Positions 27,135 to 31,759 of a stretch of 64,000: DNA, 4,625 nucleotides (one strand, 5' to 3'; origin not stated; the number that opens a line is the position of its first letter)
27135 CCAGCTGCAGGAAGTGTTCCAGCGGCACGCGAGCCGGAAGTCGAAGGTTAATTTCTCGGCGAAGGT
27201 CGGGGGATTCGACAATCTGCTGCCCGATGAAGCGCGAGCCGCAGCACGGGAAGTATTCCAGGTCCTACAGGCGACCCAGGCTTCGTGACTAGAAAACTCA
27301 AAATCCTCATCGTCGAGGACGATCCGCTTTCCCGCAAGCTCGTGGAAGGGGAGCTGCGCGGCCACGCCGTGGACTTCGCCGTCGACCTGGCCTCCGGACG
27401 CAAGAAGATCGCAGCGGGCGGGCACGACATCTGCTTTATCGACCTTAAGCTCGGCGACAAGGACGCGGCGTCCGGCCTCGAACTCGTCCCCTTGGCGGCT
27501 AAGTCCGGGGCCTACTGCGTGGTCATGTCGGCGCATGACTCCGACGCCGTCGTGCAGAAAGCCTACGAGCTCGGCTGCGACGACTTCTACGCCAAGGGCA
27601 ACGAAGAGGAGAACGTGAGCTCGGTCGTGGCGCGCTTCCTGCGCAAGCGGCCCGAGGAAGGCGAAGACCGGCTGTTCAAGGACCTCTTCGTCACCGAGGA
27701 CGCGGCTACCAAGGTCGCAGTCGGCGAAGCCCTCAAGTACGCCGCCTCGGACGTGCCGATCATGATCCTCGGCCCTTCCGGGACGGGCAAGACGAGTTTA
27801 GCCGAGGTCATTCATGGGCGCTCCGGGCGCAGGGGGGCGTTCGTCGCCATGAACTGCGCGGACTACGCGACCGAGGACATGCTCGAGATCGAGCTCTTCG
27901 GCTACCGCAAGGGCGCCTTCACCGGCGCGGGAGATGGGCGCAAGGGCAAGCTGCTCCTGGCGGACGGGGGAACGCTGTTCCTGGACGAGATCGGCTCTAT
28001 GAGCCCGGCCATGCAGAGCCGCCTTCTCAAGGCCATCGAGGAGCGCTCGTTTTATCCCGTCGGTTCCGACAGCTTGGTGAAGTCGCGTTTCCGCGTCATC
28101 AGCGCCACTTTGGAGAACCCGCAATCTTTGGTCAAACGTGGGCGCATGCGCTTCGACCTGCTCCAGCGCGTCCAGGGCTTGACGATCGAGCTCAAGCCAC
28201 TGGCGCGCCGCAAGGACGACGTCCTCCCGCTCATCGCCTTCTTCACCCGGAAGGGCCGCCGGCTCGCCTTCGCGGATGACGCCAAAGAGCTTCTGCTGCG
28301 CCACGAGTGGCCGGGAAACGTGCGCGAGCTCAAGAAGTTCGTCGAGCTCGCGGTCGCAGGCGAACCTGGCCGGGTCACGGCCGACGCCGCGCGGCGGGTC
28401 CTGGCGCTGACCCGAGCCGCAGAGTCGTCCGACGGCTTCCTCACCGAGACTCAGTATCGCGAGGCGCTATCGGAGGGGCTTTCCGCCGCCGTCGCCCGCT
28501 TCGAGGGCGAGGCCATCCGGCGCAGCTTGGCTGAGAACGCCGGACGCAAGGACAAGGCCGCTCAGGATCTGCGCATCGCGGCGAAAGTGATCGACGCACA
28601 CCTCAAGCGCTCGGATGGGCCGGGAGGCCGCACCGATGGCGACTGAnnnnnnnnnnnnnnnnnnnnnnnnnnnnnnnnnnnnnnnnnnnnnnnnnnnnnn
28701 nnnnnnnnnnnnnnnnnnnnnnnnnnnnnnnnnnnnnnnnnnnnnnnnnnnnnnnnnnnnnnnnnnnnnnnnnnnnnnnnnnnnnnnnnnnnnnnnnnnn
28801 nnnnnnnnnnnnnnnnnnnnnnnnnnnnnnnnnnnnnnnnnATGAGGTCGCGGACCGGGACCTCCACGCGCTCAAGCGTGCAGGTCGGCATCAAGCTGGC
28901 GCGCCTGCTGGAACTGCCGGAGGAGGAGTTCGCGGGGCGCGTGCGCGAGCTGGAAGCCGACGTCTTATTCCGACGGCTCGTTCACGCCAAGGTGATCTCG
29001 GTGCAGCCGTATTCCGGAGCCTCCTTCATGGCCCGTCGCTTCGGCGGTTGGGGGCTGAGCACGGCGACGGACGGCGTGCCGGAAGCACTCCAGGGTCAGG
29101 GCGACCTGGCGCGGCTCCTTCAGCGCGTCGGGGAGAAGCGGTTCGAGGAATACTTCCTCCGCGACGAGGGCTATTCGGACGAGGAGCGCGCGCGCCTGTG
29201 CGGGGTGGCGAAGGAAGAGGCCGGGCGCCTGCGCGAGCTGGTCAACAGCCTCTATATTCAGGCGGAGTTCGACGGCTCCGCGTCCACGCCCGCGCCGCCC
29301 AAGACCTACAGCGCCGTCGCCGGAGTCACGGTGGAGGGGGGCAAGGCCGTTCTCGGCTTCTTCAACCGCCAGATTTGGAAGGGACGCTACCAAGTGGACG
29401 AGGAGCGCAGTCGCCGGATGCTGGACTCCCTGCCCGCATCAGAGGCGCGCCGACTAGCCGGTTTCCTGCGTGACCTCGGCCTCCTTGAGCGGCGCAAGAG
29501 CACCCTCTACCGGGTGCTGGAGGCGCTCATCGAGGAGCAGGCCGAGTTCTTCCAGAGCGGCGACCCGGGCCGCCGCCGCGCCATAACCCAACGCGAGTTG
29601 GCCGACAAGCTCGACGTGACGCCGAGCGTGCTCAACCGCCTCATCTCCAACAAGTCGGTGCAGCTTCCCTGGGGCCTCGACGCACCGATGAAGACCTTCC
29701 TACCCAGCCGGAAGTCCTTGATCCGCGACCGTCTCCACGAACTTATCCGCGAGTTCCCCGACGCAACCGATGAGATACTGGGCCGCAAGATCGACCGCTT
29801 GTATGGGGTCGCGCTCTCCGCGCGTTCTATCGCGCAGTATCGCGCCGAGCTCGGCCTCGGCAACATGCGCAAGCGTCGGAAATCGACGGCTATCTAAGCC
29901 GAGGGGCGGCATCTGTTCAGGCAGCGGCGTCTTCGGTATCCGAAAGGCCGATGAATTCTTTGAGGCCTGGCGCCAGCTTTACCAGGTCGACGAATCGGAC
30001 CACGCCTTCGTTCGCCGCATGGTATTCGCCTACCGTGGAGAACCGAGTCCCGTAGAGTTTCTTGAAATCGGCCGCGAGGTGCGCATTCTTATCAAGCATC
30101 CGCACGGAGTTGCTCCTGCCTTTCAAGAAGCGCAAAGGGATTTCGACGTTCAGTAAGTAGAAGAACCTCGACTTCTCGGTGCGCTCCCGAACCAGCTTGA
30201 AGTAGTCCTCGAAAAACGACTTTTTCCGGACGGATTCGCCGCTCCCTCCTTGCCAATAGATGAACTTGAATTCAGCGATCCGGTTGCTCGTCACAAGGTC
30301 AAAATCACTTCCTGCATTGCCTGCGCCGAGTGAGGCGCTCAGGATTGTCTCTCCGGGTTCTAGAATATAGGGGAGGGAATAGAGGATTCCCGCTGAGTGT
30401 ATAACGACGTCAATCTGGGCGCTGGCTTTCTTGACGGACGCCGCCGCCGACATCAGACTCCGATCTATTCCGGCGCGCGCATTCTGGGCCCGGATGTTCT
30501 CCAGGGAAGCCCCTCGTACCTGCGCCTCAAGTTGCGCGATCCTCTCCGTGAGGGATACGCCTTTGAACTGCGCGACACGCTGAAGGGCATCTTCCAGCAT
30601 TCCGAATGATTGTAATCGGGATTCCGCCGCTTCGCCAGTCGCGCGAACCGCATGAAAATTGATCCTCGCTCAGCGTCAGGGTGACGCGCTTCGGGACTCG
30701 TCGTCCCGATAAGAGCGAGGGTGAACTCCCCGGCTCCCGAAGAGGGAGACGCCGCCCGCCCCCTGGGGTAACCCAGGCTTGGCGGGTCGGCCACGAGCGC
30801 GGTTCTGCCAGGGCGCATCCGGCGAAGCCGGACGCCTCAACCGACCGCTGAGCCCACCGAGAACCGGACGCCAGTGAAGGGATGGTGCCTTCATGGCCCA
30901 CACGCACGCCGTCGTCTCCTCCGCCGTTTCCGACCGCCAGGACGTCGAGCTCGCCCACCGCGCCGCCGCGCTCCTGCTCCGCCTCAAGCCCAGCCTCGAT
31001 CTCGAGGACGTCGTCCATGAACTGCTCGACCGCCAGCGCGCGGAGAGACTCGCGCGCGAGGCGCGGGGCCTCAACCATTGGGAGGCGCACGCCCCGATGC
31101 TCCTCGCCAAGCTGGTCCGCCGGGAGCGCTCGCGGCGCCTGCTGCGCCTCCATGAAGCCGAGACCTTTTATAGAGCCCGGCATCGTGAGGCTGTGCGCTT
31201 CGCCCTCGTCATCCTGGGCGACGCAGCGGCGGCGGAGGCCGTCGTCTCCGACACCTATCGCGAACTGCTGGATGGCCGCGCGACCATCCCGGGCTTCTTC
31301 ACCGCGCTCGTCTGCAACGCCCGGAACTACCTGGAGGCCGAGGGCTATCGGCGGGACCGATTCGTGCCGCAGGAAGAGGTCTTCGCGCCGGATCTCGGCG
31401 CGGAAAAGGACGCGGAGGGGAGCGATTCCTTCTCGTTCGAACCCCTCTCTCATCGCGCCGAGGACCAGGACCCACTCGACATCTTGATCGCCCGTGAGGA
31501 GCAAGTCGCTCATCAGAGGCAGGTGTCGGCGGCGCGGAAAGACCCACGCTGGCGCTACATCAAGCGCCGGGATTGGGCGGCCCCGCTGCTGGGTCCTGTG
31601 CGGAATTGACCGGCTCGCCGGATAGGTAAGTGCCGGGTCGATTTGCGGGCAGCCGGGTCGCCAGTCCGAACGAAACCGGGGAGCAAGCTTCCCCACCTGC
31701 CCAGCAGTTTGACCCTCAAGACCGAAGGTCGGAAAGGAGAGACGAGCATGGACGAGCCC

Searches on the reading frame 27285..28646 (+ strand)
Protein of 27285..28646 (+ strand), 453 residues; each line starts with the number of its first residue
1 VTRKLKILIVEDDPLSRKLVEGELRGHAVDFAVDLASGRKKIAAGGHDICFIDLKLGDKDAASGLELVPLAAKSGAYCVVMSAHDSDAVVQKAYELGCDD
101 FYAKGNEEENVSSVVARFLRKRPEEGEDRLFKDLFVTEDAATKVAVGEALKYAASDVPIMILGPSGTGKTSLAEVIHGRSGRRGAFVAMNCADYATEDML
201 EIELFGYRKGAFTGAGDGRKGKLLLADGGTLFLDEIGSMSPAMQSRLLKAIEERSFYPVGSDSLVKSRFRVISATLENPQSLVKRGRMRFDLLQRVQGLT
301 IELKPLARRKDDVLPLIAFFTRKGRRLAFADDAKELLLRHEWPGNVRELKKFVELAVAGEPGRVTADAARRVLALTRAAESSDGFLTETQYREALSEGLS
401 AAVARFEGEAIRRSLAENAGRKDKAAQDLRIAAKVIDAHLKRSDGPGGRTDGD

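Call 95: search_protein_families(library=pfam, proteins=[window:27285-28646:+], max_evalue=0.01)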
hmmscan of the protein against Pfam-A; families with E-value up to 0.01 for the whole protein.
window:27285-28646:+ (453 aa): 12 families
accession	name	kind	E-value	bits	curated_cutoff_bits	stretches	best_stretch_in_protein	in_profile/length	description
PF00158.32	Sigma54_activat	-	9.6e-51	172.2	20.2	1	137-301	3-167/168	Sigma-54 interaction domain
PF14532.12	Sigma54_activ_2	-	2.5e-12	47.7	25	1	153-306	18-138/138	Sigma-54 interaction domain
PF07728.20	AAA_5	-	1.9e-11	44.6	22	1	159-287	2-130/139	AAA domain (dynein-related subfamily)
PF25601.1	AAA_lid_14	-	7.4e-11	42.2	27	1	308-363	2-63/87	AAA+ ATPase lid domain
PF00072.30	Response_reg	-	1.8e-10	41.4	30.2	1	7-112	1-107/111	Response regulator receiver domain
PF00004.35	AAA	-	1.8e-07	32.1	21.2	1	159-293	1-126/131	ATPase family associated with various cellular activities (AAA)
PF13191.12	AAA_16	-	7.1e-05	23.8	32.6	1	159-251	27-120/167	AAA ATPase domain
PF01078.27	Mg_chelatase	-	0.00015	21.7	20.3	0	214-255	92-134/207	Magnesium chelatase, subunit ChlI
PF00493.29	MCM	-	0.0018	17.9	23.3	1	154-255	55-149/224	MCM P-loop domain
PF05496.18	RuvB_N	-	0.0045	17.2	27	0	144-177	21-54/159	Holliday junction DNA helicase RuvB P-loop domain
PF13173.12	AAA_14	-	0.0059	17.1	27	0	158-266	4-103/129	AAA domain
PF13238.12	AAA_18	-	0.0085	17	29.4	0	159-203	1-40/128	AAA domain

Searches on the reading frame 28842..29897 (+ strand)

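Call 14: search_protein_families(library=pfam, proteins=[window:28842-29897:+], max_evalue=0.05)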
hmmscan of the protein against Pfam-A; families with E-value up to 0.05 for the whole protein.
window:28842-29897:+ (351 aa): 6 families
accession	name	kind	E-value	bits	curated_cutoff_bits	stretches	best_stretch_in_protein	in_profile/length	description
PF04552.19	Sigma54_DBD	-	6.8e-15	55.6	22.8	1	215-347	18-160/160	Sigma-54, DNA binding domain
PF01381.28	HTH_3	-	2e-05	25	23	1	248-272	10-34/55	Helix-turn-helix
PF09339.16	HTH_IclR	-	0.0021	18.3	22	0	197-218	30-51/52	IclR helix-turn-helix domain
PF13412.12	HTH_24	-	0.013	15.5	21.9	1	248-268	18-38/48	Winged helix-turn-helix DNA-binding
PF13545.12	HTH_Crp_2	-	0.028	14.8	27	0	224-269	2-44/70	Crp-like helix-turn-helix domain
PF12802.13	MarR_2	-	0.029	15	27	0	244-268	20-41/61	MarR family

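Call 15: search_protein_families(library=ncbifam, proteins=[window:28842-29897:+], max_evalue=0.05)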
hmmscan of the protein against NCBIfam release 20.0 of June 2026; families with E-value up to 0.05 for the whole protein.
window:28842-29897:+ (351 aa): 7 families
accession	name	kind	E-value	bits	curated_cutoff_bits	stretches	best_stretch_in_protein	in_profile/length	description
TIGR02395.1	rpoN_sigma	equivalog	2.8e-15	56.3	277.35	1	215-346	292-434/434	RNA polymerase factor sigma-54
NF004602.0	PRK05932.2-4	equivalog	1.7e-12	46.9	506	1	214-348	271-411/416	RNA polymerase factor sigma-54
NF009118.0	PRK12469.1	subfamily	1.9e-09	36.9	396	1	215-348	338-481/483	RNA polymerase factor sigma-54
NF004595.0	PRK05932.1-2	equivalog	8.2e-09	34.8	513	1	215-290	340-413/484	RNA polymerase factor sigma-54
NF004598.0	PRK05932.1-5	equivalog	1.1e-06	27.7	621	1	216-287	362-431/504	RNA polymerase factor sigma-54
NF004596.0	PRK05932.1-3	subfamily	1.3e-05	24.4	499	1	215-349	363-508/515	RNA polymerase factor sigma-54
NF004597.0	PRK05932.1-4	equivalog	0.0011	17.6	817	1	215-280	333-397/477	RNA polymerase factor sigma-54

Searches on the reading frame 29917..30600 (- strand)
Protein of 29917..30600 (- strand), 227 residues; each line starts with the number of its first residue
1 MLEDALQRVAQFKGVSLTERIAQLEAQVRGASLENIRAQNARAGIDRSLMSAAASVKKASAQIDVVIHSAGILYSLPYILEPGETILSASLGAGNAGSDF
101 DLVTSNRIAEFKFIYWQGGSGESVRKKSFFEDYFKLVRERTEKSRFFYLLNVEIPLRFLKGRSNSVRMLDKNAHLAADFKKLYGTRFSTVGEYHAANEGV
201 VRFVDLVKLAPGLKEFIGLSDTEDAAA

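Call 95: search_protein_families(library=pfam, proteins=[window:29917-30600:-], max_evalue=0.01)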
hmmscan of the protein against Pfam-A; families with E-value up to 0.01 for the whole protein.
window:29917-30600:- (227 aa): 1 family
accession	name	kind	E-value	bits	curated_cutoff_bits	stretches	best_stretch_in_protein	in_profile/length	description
PF17945.6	Crystall_4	-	0.003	18.4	30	0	74-112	22-60/90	Beta/Gamma crystallin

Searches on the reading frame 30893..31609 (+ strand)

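Call 14: search_protein_families(library=pfam, proteins=[window:30893-31609:+], max_evalue=0.05)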
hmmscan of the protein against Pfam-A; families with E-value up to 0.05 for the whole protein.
window:30893-31609:+ (238 aa): 1 family
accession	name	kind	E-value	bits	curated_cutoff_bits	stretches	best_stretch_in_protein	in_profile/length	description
PF25068.1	ARM_TT21_4th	-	0.036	14.8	30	0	10-90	24-100/153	Tetratricopeptide repeat protein 21 forth ARM domain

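Call 15: search_protein_families(library=ncbifam, proteins=[window:30893-31609:+], max_evalue=0.05)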
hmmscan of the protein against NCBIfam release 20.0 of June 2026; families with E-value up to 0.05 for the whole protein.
window:30893-31609:+ (238 aa): 1 family
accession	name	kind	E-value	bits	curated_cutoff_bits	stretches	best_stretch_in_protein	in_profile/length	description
TIGR02985.1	Sig70_bacteroi1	subfamily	0.038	14.2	126.4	0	90-132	4-46/162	RNA polymerase sigma-70 factor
